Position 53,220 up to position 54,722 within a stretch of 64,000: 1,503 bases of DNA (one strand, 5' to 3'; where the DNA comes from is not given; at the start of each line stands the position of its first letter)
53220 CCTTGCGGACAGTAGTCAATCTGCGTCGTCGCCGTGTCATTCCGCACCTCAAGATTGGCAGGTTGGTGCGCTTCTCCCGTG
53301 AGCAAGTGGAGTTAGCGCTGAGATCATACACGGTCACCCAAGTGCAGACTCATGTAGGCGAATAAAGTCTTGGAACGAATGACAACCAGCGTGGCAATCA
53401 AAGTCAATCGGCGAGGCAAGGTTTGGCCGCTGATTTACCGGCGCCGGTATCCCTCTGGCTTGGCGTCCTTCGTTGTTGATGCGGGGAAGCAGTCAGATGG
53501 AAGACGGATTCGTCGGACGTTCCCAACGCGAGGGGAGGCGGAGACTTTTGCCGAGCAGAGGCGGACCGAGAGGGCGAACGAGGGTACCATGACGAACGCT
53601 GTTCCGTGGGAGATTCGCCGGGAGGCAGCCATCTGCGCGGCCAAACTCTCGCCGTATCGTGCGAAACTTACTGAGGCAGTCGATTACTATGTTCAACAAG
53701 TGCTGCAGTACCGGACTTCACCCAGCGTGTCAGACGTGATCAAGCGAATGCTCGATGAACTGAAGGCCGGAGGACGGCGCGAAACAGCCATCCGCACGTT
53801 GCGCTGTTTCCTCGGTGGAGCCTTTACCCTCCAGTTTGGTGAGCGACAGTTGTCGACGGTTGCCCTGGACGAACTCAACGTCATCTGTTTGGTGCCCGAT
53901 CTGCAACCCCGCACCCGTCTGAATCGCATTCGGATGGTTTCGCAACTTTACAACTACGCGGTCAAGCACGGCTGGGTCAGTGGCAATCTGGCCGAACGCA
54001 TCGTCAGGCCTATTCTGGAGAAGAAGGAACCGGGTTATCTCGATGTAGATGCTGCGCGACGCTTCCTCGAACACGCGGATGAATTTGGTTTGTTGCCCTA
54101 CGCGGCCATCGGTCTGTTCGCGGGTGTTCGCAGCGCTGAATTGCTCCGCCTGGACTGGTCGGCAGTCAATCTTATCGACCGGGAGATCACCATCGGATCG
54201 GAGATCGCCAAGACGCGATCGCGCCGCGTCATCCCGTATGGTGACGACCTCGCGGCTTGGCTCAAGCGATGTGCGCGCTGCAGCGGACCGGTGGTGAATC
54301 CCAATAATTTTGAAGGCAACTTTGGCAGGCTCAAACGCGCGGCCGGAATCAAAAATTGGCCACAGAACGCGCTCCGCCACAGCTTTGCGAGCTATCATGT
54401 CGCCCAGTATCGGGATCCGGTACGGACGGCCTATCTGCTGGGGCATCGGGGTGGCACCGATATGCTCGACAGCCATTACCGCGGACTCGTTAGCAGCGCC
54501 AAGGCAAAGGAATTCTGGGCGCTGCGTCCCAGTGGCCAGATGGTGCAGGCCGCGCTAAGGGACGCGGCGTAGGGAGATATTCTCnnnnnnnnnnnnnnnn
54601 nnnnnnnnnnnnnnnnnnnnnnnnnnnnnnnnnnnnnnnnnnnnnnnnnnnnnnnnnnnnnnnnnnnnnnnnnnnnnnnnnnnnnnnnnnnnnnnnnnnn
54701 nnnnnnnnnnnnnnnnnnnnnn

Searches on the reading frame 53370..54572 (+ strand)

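Call 19: search_protein_families(library=pfam, proteins=[window:53370-54572:+])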
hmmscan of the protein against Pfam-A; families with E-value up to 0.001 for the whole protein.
window:53370-54572:+ (400 aa): 1 family
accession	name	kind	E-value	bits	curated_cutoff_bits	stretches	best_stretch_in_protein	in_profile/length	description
PF00589.27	Phage_integrase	-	2.7e-10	40.7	27.1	1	247-360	30-157/172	Phage integrase family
